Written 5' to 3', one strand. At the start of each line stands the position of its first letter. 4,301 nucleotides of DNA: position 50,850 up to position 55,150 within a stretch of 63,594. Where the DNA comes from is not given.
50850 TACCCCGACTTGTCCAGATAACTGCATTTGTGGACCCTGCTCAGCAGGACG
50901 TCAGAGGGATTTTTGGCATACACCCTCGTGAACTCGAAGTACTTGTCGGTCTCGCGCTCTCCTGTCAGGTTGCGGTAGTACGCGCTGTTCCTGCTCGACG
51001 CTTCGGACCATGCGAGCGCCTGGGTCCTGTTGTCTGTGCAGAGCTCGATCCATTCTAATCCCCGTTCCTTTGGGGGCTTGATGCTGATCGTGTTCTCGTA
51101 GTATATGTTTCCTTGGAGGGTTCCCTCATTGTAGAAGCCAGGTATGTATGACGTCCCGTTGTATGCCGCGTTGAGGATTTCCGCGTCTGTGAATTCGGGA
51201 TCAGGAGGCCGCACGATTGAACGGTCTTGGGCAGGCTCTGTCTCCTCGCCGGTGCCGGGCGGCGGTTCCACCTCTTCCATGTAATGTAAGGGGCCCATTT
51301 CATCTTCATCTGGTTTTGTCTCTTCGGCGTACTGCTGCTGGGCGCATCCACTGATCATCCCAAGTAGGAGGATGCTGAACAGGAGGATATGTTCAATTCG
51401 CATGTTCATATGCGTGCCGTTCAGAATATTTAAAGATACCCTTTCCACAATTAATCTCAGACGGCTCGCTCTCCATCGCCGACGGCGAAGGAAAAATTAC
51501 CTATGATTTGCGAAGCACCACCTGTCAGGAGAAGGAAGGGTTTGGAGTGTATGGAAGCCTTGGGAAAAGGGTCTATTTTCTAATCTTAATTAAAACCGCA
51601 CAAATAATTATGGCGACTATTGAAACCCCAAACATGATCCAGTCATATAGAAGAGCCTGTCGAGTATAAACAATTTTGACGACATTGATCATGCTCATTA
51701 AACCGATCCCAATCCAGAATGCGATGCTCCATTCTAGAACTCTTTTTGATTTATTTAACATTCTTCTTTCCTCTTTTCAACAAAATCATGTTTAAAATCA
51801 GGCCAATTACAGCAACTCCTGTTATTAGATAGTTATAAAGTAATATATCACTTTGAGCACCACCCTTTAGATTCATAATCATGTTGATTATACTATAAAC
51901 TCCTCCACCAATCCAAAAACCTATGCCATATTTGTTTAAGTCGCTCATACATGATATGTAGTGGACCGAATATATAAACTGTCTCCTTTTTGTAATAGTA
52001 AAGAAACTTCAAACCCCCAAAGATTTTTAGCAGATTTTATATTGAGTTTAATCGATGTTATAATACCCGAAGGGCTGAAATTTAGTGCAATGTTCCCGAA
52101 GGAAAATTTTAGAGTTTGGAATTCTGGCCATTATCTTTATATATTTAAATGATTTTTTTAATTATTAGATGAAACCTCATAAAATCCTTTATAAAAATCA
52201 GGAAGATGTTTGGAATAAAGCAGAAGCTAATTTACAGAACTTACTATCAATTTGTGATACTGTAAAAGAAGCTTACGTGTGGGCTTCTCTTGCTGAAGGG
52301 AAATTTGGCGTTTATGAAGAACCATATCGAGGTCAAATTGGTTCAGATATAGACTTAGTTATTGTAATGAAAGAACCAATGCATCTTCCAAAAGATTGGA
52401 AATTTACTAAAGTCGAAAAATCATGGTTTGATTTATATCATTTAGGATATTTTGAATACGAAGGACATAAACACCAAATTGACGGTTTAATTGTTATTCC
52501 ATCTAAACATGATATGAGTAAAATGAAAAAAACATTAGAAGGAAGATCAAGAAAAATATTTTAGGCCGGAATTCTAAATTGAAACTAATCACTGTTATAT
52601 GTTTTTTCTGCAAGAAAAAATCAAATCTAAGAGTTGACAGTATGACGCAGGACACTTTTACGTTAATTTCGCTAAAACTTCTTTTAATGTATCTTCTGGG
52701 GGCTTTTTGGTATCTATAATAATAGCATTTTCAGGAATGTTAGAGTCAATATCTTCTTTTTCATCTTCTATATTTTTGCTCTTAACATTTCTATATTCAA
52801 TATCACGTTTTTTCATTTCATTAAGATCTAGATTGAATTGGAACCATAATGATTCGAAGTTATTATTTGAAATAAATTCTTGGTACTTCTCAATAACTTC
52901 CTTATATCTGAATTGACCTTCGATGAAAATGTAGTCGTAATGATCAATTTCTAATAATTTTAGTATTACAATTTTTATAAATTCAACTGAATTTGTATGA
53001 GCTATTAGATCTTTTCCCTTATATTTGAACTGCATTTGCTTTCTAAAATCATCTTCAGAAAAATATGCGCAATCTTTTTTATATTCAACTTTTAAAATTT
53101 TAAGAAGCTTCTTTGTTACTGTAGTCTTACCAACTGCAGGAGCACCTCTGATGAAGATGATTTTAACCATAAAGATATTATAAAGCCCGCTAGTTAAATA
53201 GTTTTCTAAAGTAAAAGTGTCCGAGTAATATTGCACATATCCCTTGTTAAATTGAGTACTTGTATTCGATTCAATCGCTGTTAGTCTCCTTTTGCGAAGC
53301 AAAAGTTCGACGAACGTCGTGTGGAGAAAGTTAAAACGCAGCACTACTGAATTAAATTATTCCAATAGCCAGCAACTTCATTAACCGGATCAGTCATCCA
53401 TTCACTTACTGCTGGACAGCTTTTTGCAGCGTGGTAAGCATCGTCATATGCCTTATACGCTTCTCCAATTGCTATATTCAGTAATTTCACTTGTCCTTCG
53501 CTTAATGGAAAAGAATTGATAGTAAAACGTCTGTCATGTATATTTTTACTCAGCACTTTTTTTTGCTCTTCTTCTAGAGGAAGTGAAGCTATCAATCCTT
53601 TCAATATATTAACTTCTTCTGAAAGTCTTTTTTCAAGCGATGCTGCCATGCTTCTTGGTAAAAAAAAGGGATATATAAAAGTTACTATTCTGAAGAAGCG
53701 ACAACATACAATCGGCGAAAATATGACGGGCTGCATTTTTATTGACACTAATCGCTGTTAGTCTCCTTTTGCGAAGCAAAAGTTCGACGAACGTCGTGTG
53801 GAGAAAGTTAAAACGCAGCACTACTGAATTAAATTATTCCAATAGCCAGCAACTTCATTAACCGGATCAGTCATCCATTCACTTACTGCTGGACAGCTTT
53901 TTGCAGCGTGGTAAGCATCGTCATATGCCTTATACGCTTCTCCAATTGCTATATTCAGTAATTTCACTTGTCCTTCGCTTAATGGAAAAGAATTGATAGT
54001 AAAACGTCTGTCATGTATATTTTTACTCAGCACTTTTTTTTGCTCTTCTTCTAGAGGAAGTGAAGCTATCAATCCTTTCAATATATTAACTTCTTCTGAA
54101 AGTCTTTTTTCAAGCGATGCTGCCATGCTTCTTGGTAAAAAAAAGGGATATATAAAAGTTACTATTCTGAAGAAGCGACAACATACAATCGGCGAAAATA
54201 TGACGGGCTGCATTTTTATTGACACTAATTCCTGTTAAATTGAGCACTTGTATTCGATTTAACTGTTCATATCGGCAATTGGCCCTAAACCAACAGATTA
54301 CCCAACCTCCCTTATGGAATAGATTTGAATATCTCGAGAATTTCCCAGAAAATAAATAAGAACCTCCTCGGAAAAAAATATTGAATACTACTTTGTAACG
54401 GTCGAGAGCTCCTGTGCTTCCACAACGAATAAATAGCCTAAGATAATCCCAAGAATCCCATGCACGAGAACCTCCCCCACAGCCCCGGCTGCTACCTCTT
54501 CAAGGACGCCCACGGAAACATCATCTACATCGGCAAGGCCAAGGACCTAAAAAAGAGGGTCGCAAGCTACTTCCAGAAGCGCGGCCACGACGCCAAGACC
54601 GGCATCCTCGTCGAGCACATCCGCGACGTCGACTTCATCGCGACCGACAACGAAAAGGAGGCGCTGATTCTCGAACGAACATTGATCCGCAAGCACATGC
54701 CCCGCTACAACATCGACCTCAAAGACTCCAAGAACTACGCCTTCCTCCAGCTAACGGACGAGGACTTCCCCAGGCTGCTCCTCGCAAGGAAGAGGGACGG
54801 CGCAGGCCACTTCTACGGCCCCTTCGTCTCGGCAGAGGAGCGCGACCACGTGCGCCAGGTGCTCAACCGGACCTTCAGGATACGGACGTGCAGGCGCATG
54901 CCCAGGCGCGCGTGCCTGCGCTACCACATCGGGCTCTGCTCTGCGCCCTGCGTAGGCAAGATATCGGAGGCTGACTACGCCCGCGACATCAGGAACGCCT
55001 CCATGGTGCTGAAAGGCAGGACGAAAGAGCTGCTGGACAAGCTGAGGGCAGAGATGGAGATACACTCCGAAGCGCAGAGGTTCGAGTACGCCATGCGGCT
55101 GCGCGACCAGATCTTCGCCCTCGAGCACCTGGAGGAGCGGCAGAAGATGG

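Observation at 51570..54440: A 2.9-kb AT-rich island of small accessory genes is inserted between a lipoprotein gene and uvrC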

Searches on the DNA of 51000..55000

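Call 102: search_with_rna_model(model_id=R1, source=window, start=51000, end=55000, filters=off, max_evalue=10, show_alignments=3)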
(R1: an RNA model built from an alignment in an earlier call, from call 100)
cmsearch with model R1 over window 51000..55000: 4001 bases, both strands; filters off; matches with E-value up to 10: 11.
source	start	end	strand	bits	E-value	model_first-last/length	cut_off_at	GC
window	54288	54386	-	7.9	2.6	1-93/93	no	0.33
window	53223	53252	+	7.6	3.2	1-93/93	no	0.3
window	52858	52898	+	7.1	4.2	1-93/93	no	0.22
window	53041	53084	+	7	4.5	1-93/93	no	0.23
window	52527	52600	+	6.6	5.4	1-93/93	no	0.26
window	52001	52052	+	6.4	6.2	1-93/93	no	0.27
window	52025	52063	-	6.3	6.6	1-93/93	no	0.21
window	53098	53168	-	6.2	6.8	1-93/93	no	0.38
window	52544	52585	-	6.1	7.3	1-93/93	no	0.29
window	51804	51846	-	5.8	8.4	1-93/93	no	0.26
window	52143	52194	-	5.8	8.6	1-93/93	no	0.15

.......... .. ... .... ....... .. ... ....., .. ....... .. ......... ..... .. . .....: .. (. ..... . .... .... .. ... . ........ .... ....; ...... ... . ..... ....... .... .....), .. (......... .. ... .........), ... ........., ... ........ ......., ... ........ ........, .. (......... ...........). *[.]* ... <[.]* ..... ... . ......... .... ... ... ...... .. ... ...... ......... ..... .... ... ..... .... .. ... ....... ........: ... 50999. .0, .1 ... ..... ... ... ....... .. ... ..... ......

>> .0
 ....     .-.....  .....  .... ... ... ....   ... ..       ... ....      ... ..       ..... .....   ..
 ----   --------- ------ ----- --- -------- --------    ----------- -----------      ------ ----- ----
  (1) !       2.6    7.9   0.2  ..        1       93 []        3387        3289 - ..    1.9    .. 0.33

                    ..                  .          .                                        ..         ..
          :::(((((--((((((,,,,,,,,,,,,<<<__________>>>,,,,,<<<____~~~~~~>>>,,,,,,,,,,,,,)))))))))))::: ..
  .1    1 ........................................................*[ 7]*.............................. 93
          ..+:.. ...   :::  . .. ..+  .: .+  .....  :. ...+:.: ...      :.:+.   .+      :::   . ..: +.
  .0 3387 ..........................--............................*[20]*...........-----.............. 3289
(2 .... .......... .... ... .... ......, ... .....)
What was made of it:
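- On Integron / CALIN cassette array: A covariance model built from four DPANN hairpins scores at most 7.9 bits in the island with filters off (call 102).
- The family-specific covariance model run with filters off gives at most 7.9 bits (call 102).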

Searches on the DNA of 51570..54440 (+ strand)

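Call 67: search_rna_families(sources=[L082, L084, L083, L088, L001], threshold=evalue, max_evalue=1)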
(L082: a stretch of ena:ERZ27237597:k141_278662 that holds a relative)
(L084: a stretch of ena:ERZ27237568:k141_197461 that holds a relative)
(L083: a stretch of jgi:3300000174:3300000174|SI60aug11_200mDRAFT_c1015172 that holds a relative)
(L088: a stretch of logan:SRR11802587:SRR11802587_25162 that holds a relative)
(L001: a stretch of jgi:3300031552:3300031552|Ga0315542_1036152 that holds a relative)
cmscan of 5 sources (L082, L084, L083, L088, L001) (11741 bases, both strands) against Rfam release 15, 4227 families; matches with E-value up to 1: 0.
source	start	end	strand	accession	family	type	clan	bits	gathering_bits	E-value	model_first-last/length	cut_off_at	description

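Call 79: search_dna_similar(query=window:51570-54440:+, collection=phages, mode=distant, max_rows=10)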
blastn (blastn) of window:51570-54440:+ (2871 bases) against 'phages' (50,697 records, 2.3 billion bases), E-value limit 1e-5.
No match.

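Call 80: search_dna_similar(query=window:51570-54440:+, collection=plasmids, mode=distant, max_rows=10)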
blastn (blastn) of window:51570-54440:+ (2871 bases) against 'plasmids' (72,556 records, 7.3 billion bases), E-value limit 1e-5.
No match.

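Call 100: build_rna_model(alignment_id=A6)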
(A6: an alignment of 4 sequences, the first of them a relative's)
Model R1 built from alignment A6 (4 sequences, 94 columns); structure: RNAalifold consensus.
model positions 93; base pairs 17; branch points 1; effective number of sequences 3.26; information 0.614 bits per position. Calibrated on 0.2 Mb of random sequence (short: E-values are rough).
structure used (alignment columns):
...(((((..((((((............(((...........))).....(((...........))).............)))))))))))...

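Call 101: search_with_rna_model(model_id=R1, sources=[window, L001, L082, L083, L084, L085, L086, L087, L088, L107, L108, L109, L110, L111, L112, L113, L114, L115, L116, L117, L118, L119, L120, L121, L122, L123, L124, L003, L007, L008, L009, L015, L016, L096, L097, L098, L103], max_evalue=10)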
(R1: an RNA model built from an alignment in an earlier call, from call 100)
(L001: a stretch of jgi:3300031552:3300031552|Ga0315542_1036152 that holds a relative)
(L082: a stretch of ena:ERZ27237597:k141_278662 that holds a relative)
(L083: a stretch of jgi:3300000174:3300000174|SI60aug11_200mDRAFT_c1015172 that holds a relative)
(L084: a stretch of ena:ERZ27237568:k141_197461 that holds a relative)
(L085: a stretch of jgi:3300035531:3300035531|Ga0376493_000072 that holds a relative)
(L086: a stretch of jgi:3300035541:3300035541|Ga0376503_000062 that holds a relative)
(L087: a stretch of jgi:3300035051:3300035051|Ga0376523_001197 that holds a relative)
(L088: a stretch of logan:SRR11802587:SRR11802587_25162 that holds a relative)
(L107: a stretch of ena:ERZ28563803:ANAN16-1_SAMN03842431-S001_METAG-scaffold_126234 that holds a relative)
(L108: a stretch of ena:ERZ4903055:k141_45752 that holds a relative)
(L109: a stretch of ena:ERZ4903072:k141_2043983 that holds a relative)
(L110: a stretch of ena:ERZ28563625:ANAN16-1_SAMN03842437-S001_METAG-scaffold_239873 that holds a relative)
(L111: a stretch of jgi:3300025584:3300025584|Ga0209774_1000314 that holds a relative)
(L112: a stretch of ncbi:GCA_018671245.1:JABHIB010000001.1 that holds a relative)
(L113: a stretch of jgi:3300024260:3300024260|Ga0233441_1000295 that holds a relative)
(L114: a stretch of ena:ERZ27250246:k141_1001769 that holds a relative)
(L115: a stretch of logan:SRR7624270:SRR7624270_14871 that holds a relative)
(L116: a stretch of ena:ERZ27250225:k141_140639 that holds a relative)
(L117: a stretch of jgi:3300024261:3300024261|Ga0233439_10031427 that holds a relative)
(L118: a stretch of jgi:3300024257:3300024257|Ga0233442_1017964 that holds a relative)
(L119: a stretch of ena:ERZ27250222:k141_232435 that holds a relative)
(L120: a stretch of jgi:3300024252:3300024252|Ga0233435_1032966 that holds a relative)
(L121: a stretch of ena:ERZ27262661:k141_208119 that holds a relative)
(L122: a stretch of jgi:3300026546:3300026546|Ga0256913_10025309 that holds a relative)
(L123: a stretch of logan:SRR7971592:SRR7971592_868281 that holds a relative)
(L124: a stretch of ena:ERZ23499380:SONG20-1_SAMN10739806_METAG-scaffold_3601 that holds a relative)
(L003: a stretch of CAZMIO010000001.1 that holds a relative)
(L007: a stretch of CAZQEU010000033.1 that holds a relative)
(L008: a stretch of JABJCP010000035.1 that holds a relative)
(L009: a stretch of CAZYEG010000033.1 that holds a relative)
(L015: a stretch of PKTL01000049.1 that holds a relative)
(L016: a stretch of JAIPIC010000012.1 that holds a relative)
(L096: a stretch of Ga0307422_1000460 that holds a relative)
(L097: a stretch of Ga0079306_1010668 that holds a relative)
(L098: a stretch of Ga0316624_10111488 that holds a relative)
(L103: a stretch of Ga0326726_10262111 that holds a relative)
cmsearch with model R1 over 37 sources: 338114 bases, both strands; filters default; matches with E-value up to 10: 13.
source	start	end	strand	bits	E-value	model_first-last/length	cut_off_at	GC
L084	544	631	+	84.4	1.1e-16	1-93/93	no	0.41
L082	1450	1537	+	82.9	2.6e-16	1-93/93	no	0.42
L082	2160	2253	+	78.8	2.5e-15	1-93/93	no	0.45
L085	8575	8660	-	78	3.9e-15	1-93/93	no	0.41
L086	8575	8660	-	78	3.9e-15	1-93/93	no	0.41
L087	3822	3907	-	78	3.9e-15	1-93/93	no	0.41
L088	3083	3168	-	78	3.9e-15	1-93/93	no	0.41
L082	836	921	+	75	2e-14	1-93/93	no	0.38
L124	7062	7150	+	31.1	0.00063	1-93/93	no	0.42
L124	6267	6348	+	29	0.0021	1-93/93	no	0.38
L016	10592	10651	+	15.7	3.1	1-93/93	no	0.33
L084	1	27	+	15.7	3.2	67-93/93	5'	0.37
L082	940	1005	+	15.2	4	1-93/93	no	0.33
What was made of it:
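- A covariance model built from them finds two more in L124 (call 101).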

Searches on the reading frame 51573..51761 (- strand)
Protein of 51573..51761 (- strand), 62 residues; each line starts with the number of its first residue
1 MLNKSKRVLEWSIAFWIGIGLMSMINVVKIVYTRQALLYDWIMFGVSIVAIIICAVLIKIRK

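Call 6: search_protein_families(library=pfam, proteins=[window:51573-51761:-], max_evalue=0.1)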
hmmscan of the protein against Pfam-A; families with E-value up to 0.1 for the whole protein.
window:51573-51761:- (62 aa): 1 family
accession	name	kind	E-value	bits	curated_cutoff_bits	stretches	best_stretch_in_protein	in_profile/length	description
PF13268.11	DUF4059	-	0.0072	17.2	25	1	14-57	25-66/72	Protein of unknown function (DUF4059)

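Call 7: search_protein_families(library=padloc, proteins=[window:51573-51761:-], max_evalue=1)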
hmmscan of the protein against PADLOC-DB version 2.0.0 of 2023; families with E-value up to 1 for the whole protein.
window:51573-51761:- (62 aa): 0 families

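Call 14: search_protein_families(library=phrogs, proteins=[window:51573-51761:-], max_evalue=0.1)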
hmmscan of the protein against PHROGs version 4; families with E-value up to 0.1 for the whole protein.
window:51573-51761:- (62 aa): 1 family
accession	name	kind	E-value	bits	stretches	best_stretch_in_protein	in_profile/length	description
phrog_17740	-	unknown function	0.023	15.5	1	3-26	12-35/62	-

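Call 15: search_protein_families(library=ncbifam, proteins=[window:51573-51761:-], max_evalue=0.1)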
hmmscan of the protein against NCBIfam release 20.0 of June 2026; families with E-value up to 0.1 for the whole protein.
window:51573-51761:- (62 aa): 0 families

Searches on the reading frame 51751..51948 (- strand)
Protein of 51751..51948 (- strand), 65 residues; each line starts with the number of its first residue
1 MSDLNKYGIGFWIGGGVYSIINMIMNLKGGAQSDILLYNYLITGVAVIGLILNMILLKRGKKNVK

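Call 6: search_protein_families(library=pfam, proteins=[window:51751-51948:-], max_evalue=0.1)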
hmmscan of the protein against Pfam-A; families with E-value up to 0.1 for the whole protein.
window:51751-51948:- (65 aa): 0 families

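Call 7: search_protein_families(library=padloc, proteins=[window:51751-51948:-], max_evalue=1)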
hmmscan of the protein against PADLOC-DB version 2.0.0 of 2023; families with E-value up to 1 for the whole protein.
window:51751-51948:- (65 aa): 1 family
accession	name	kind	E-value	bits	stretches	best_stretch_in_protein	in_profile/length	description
PDLC02614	DrmC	-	0.00042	18.1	1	12-54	14-56/153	DrmC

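Call 14: search_protein_families(library=phrogs, proteins=[window:51751-51948:-], max_evalue=0.1)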
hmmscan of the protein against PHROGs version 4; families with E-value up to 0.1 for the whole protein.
window:51751-51948:- (65 aa): 0 families

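Call 15: search_protein_families(library=ncbifam, proteins=[window:51751-51948:-], max_evalue=0.1)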
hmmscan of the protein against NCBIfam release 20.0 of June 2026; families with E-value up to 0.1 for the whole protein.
window:51751-51948:- (65 aa): 2 families
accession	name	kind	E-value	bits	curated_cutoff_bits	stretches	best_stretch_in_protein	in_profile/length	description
TIGR00951.1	2A43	subfamily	0.0044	16.8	192.35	1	12-57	181-226/233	lysosomal Cystine Transporter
TIGR03810.1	arg_ornith_anti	equivalog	0.0089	14.8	591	1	9-61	13-62/468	arginine-ornithine antiporter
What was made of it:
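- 51573..51948 (-): TM cassette: TM2 (51751-51948, 65 aa) and TM1 (51573-51761, 62 aa). The two genes overlap and encode paralogous 2-TM peptides. The TATA octamer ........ starts 30 nt upstream of TM2 (first base 51978). No family assigned (calls 6, 14, 15).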

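Call 25: find_encoding_contigs(protein=window:51751-51948:-, flank=10000, max_places=6)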
Protein window:51751-51948:- (65 aa): no gene with exactly this product is on record in the collection.
